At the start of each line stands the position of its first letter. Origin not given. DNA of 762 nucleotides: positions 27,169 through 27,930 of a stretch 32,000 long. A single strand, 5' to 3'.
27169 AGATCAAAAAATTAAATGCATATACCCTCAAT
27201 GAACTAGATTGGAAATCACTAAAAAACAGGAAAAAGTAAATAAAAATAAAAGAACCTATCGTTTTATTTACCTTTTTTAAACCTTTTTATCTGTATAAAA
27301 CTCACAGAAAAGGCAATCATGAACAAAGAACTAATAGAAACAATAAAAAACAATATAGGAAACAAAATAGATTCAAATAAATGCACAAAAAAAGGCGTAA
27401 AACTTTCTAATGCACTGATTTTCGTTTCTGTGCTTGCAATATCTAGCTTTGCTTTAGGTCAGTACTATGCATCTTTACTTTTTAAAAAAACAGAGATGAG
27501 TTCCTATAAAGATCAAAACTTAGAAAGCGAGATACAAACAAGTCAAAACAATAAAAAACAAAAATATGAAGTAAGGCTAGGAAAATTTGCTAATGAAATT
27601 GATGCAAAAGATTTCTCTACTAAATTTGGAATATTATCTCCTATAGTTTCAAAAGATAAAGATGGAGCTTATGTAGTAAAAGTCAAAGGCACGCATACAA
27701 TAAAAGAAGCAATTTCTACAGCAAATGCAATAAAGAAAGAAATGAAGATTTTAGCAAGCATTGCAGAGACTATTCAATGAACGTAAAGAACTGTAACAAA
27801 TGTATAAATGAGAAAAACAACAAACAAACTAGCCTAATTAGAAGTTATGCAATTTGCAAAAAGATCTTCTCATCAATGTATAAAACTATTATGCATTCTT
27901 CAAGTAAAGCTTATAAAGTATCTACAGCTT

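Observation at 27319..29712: Orphan, translationally coupled SPOR / TssJ-like / TssK-like operon with no other T6SS genes nearby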

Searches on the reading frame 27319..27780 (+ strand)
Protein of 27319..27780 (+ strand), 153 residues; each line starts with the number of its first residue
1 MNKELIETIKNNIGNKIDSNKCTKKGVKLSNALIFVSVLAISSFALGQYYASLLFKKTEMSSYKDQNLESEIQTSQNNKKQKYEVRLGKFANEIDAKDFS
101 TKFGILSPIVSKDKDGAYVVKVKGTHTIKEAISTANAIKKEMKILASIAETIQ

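Call 4: search_protein_families(library=pfam, proteins=[window:27319-27780:+], max_evalue=1)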
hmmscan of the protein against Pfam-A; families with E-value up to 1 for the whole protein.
window:27319-27780:+ (153 aa): 4 families
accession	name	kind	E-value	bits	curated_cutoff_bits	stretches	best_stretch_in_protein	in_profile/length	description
PF05036.18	SPOR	-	0.00012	22.8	21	2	80-139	2-65/76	SPOR domain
PF22826.3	PL28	-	0.026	14.3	27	1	65-129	72-126/257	PL28 ulvan lyases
PF22709.1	Mu_Gam-Sipho_Gp157-TOTE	-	0.028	14.8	27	1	79-114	21-56/63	Mu Gam/Sipho_Gp157-like domain of the TOTE conflict systems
PF25800.1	FimV_N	-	0.053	14.1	27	1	57-131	5-82/108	FimV N-terminal domain Ig-like domain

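Call 5: search_protein_families(library=ncbifam, proteins=[window:27319-27780:+], max_evalue=1)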
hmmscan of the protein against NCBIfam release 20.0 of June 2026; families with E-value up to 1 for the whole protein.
window:27319-27780:+ (153 aa): 2 families
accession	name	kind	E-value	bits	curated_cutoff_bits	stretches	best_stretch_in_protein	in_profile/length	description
TIGR04561.1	membra_charge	hypoth_equivalog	0.0055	16.9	30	1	32-95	15-72/82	TIGR04561 family membrane protein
TIGR00280.1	eL43_euk_arch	equivalog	0.1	12.9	95.8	0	8-61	28-81/92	50S ribosomal protein L37Ae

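Call 46: search_solved_structures(query=A4, max_evalue=10, show_alignments=1)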
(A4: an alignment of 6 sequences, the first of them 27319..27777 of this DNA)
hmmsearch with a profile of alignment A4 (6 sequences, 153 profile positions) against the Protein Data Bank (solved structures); distinct sequences matched with E-value up to 10: 4.
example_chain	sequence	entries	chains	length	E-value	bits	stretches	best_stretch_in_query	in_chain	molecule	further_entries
1g5q_A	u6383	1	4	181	0.25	14.3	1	34-105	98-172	EPIDERMIN MODIFYING ENZYME EPID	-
1g63_A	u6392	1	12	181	0.3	14.1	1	34-105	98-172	EPIDERMIN MODIFYING ENZYME EPID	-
1csu_A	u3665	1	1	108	0.37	13.8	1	51-104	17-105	CYTOCHROME C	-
1x60_A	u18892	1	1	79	0.51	13.3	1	76-134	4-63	Sporulation-specific N-acetylmuramoyl-L-alanine amidase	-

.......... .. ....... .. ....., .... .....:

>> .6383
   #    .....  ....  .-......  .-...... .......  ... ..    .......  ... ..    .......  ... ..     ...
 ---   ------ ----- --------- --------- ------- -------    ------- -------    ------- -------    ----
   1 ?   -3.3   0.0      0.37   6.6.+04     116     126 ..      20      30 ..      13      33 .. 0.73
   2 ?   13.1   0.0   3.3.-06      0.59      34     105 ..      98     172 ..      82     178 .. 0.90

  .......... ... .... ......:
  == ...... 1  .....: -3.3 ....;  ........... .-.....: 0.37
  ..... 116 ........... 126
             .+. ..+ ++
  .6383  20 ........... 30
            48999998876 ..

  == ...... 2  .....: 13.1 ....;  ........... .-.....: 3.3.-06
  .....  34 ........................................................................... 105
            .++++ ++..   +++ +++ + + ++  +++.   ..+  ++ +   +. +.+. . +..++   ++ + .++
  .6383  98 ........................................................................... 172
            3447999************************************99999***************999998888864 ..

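Call 47: search_protein_families(library=pfam, alignment_id=A4, max_evalue=1)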
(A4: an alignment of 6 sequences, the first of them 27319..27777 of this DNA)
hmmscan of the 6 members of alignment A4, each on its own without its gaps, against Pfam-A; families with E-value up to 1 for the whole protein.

A. member 1, window:27319-27777:+ (153 aa): 4 families
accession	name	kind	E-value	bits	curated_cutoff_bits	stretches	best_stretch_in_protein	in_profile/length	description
PF05036.18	SPOR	-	0.00012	22.8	21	2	80-139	2-65/76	SPOR domain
PF22826.3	PL28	-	0.026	14.3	27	1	65-129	72-126/257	PL28 ulvan lyases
PF22709.1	Mu_Gam-Sipho_Gp157-TOTE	-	0.028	14.8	27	1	79-114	21-56/63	Mu Gam/Sipho_Gp157-like domain of the TOTE conflict systems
PF25800.1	FimV_N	-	0.053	14.1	27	1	57-131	5-82/108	FimV N-terminal domain Ig-like domain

B. families by the number of members that match (of 6 scanned): 8 families
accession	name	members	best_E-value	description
PF05036.18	SPOR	5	5.2e-07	SPOR domain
PF02706.20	Wzz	1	0.014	Chain length determinant protein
PF12666.12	PrgI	1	0.014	PrgI family protein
PF22826.3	PL28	1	0.026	PL28 ulvan lyases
PF22709.1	Mu_Gam-Sipho_Gp157-TOTE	1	0.028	Mu Gam/Sipho_Gp157-like domain of the TOTE conflict systems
PF20935.2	DUF6847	1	0.033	Family of unknown function (DUF6847)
PF25800.1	FimV_N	1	0.053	FimV N-terminal domain Ig-like domain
PF00714.22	IFN-gamma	1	0.083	Interferon gamma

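Call 75: find_homologous_proteins(query=A4, max_evalue=0.001)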
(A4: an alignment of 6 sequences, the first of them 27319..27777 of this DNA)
Query A4 (6 sequences) (153 aa, profile of the alignment): 13 proteins with E <= 0.001 among 3935 candidates.
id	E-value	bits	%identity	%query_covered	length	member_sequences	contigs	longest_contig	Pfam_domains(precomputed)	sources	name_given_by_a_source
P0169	3.8e-54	201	29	52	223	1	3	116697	PF05036.19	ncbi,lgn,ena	-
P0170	1.5e-52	195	-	-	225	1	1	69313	PF05036.19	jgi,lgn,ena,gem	-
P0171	1.8e-51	192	-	-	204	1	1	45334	PF05036.19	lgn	-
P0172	4.0e-49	184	100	100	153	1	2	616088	-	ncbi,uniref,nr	ncbi:hypothetical protein [Candidatus Nesciobacter abundans]|uniref:SPOR domain-containing protein n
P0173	4.4e-48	181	-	-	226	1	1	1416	PF05036.19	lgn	-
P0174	3.8e-45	171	26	52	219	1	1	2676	PF05036.19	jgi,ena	-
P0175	5.6e-39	151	50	9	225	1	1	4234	PF05036.19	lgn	-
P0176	1.4e-28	117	23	29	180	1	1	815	PF05036.19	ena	-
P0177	5.3e-28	116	-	-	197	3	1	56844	PF05036.19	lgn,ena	-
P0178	6.5e-28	115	29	42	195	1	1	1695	PF05036.19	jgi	jgi:hypothetical protein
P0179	3.9e-27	113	-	-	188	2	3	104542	PF05036.19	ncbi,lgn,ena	-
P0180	1.9e-26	111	38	25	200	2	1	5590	PF05036.19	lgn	-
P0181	1.3e-24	105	-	-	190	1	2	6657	PF05036.19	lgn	-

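Call 82: predict_structure(alignment_id=A8)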
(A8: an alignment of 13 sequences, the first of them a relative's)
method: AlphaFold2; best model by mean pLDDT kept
length: 153 residues; sequences in the alignment: 13
mean_pLDDT: 56.2   pTM: 0.43
mean pLDDT of the five models: 56.2, 53.8, 53.8, 49.8, 49.3
residues with pLDDT >= 90: 3; 70-90: 47; 50-70: 24; < 50: 79
segments of 3 or more residues with pLDDT < 50: 1-5, 14-35, 37-81, 147-153
pLDDT, mean of each block of 10 residues (from residue 1): 49 43 37 45 39 31 33 43 75 87 79 86 74 71 55 42
secondary structure, 60 per line:
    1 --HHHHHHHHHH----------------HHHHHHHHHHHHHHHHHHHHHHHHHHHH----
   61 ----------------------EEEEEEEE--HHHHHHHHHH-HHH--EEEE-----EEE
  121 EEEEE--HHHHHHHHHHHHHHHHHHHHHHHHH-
elements in order: H3-12 H29-56 E83-90 H93-102 E109-112 E118-125 H128-152

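Call 85: fold_search(model_id=the predicted structure, library=pdb)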
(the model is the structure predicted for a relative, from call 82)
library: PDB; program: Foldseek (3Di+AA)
matches with E <= 10: 625; with E <= 0.001: 0
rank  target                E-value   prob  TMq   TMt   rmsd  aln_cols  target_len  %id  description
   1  1x60_MODEL_1_A        1.7e-01  0.99  0.33  0.61   1.9        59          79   24  Solution structure of the peptidoglycan binding domain of B. subtilis cell wall lytic enzyme CwlC (released 2005-08-09)
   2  6i09_A                3.9e-01  0.91  0.32  0.59   2.8        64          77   17  Crystal structure of RlpA SPOR domain from Pseudomonas aeruginosa in complex with denuded glycan obtained by soaking (released 2019-11-13)
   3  6i05                  5.4e-01  0.90  0.33  0.61   2.6        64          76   17  Crystal structure of RlpA SPOR domain from Pseudomonas aeruginosa (released 2019-11-13)
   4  4f3q                  5.7e-01  0.30  0.19  0.14   4.8        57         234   16  Structure of a YebC family protein (CBU_1566) from Coxiella burnetii (released 2012-06-27)
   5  6k4y_M                6.1e-01  0.10  0.20  0.16  19.2       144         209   14  CryoEM structure of sigma appropriation complex (released 2019-08-07)
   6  1yj7_A                7.4e-01  0.57  0.24  0.23   4.6        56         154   18  Crystal structure of enteropathogenic E.coli (EPEC) type III secretion system protein EscJ (released 2005-06-07)
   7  7kld_A                7.4e-01  0.13  0.20  0.28   8.3        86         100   15  Crystal Structure of an Essential Ribosomal Processing Protease Prp from S. aureus in complex with a covalently linked (released 2021-09-01)
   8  6az3_V                7.4e-01  0.10  0.21  0.25  12.1       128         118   15  Cryo-EM structure of of the large subunit of Leishmania ribosome bound to paromomycin (released 2017-12-06)
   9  4v58_D                8.4e-01  0.33  0.19  0.02   5.4        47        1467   23  Crystal structure of fatty acid synthase from thermomyces lanuginosus at 3.1 angstrom resolution. (released 2014-07-09)
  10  6uvw_D                9.0e-01  0.25  0.21  0.12   5.1        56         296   14  Engineered variant of I-OnuI meganuclease with improved thermostability (released 2019-12-18)
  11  6ql9_B                9.6e-01  0.33  0.19  0.02   5.3        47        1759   26  Structure of Fatty acid synthase complex from Saccharomyces cerevisiae at 2.9 Angstrom (released 2020-03-18)
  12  6ql9_A                9.6e-01  0.33  0.19  0.02   5.3        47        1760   26  Structure of Fatty acid synthase complex from Saccharomyces cerevisiae at 2.9 Angstrom (released 2020-03-18)
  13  6ql9_D                9.6e-01  0.33  0.19  0.02   5.3        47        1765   26  Structure of Fatty acid synthase complex from Saccharomyces cerevisiae at 2.9 Angstrom (released 2020-03-18)
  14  4v58_B                9.6e-01  0.30  0.19  0.02   5.4        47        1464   23  Crystal structure of fatty acid synthase from thermomyces lanuginosus at 3.1 angstrom resolution. (released 2014-07-09)
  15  8uci_B                9.6e-01  0.12  0.18  0.08   9.2        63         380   14  Thermophilic RNA Ligase from Palaeococcus pacificus K238G + AMP (released 2024-02-21)
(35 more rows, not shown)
